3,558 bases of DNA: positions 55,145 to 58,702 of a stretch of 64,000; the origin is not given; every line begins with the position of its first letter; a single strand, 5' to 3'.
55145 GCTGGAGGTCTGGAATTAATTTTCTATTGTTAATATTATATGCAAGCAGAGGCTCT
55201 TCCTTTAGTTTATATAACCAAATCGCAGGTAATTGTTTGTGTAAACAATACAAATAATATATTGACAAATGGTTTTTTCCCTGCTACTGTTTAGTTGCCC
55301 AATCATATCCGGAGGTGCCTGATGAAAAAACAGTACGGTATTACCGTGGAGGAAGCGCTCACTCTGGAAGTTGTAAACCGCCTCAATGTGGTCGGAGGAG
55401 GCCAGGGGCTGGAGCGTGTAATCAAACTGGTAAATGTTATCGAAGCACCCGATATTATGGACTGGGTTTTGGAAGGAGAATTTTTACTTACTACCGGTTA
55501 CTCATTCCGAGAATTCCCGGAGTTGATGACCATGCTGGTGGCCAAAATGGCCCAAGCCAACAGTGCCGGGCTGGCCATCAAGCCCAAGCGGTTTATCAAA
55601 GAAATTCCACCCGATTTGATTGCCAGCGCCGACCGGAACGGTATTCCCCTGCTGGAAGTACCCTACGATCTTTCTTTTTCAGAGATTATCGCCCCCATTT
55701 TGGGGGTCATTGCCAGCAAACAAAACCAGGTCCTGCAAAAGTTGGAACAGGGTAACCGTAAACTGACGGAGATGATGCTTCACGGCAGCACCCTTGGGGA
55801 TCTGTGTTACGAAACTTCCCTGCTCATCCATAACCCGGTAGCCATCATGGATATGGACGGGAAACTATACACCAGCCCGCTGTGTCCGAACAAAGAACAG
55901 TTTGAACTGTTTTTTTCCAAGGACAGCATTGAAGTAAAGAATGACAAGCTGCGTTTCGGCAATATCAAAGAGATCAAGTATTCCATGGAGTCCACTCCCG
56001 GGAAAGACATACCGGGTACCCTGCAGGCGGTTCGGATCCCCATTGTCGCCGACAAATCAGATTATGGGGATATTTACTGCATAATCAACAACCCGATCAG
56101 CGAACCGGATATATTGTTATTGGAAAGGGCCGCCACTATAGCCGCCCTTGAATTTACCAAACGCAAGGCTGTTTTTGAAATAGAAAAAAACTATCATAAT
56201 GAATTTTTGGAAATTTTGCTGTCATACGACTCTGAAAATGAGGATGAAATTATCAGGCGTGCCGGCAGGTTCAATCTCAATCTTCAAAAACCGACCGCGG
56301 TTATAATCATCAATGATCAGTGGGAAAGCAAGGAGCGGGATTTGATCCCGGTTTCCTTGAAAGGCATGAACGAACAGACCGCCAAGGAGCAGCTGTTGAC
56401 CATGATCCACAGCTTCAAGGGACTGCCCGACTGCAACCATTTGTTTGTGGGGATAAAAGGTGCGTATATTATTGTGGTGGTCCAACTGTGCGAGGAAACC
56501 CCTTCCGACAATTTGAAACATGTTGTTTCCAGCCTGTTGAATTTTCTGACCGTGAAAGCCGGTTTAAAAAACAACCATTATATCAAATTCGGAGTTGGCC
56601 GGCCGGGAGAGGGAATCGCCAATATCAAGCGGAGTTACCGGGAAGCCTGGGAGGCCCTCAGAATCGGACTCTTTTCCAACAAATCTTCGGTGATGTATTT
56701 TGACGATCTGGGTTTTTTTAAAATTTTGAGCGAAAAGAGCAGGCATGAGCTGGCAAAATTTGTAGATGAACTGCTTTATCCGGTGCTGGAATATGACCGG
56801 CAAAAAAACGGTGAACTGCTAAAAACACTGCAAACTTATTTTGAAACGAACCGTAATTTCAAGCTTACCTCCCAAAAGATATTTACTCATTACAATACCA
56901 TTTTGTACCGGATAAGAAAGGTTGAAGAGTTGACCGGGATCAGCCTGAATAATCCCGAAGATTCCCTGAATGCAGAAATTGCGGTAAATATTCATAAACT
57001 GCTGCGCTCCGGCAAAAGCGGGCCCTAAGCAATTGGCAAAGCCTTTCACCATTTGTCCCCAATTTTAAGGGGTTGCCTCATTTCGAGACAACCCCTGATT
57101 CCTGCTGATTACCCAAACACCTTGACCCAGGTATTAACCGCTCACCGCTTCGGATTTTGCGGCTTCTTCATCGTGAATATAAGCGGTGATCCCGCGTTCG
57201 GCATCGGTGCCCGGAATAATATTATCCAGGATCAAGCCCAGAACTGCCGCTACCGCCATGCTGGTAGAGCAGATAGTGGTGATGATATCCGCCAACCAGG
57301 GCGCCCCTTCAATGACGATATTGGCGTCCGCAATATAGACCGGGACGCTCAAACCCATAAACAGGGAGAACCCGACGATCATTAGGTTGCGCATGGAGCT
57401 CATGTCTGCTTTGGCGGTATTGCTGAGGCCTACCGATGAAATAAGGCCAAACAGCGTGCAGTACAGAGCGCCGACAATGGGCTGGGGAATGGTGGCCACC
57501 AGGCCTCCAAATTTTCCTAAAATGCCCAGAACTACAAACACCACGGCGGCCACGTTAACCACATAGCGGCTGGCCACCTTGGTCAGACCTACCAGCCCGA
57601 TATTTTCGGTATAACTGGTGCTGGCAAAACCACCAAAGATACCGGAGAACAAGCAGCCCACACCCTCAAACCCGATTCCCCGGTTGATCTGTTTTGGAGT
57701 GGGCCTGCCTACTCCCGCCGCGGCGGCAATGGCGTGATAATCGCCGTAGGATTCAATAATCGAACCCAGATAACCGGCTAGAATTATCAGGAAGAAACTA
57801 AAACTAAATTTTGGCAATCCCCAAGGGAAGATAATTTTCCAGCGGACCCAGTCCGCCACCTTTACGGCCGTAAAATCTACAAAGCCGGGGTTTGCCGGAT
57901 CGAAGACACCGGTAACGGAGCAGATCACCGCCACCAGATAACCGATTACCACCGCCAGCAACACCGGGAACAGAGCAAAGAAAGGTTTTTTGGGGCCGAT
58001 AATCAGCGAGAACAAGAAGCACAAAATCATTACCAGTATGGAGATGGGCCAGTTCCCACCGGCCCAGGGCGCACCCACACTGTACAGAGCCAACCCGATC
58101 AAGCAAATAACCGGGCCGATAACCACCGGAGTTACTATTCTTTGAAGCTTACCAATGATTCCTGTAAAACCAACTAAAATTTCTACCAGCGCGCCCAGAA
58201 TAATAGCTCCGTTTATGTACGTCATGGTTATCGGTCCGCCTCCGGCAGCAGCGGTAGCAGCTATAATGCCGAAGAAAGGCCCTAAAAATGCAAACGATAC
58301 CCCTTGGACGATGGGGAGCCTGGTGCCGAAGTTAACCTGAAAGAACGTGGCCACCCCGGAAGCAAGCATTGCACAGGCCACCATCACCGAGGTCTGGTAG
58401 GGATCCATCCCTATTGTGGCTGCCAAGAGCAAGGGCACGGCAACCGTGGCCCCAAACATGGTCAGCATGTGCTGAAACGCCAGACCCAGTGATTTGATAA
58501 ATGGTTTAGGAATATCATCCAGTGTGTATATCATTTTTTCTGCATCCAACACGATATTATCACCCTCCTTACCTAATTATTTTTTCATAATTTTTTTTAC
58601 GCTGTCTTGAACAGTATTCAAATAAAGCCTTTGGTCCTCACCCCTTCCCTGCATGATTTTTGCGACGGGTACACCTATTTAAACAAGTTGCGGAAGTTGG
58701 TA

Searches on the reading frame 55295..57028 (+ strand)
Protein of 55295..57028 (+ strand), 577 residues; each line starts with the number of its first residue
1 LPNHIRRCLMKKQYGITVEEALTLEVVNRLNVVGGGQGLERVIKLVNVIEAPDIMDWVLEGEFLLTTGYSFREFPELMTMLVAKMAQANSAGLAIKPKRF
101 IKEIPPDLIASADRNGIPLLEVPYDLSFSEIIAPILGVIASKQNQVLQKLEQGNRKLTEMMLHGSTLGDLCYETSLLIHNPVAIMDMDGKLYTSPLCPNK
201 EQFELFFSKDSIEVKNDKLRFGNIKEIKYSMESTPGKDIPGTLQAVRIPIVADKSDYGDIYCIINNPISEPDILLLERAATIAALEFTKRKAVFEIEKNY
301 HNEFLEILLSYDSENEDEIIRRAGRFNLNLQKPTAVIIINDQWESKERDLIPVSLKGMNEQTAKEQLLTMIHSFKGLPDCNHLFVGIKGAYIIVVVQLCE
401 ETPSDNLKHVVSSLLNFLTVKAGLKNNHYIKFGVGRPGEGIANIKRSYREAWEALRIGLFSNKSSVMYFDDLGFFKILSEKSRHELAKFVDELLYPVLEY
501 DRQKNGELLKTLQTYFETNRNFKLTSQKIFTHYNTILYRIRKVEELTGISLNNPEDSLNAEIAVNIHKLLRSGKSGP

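Call 9: search_protein_families(library=pfam, proteins=[window:55295-57028:+], max_evalue=0.00001)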
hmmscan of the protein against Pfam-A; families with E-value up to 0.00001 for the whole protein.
window:55295-57028:+ (577 aa): 3 families
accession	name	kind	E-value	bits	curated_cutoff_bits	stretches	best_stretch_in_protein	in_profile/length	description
PF07905.16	PucR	-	7e-31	107.4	33.5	1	21-137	2-116/118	Purine catabolism regulatory protein-like family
PF13556.12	HTH_30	-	1.5e-19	69.9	27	1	508-565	1-58/59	PucR C-terminal helix-turn-helix domain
PF17853.6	GGDEF_2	-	2.3e-14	54.1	24.5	1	315-457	4-116/116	GGDEF-like domain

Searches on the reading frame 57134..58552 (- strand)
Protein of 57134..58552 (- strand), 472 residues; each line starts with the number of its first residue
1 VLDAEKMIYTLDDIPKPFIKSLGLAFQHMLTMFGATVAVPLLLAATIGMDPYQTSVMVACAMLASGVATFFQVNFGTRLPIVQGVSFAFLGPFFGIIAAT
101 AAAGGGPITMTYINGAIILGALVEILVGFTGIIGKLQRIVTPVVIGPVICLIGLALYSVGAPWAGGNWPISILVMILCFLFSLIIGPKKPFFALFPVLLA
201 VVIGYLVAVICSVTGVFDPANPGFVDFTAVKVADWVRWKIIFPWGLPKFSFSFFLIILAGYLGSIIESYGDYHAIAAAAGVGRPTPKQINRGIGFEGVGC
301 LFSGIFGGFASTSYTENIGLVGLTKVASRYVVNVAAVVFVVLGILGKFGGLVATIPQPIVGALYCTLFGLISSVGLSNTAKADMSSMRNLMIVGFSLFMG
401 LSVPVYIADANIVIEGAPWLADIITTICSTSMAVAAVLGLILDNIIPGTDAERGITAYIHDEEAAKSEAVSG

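Call 9: search_protein_families(library=pfam, proteins=[window:57134-58552:-], max_evalue=0.00001)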
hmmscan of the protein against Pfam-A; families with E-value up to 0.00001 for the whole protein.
window:57134-58552:- (472 aa): 1 family
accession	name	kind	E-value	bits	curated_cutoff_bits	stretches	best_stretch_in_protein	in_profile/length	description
PF00860.26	Xan_ur_permease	-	7.7e-84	282.1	27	1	22-407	4-387/389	Permease family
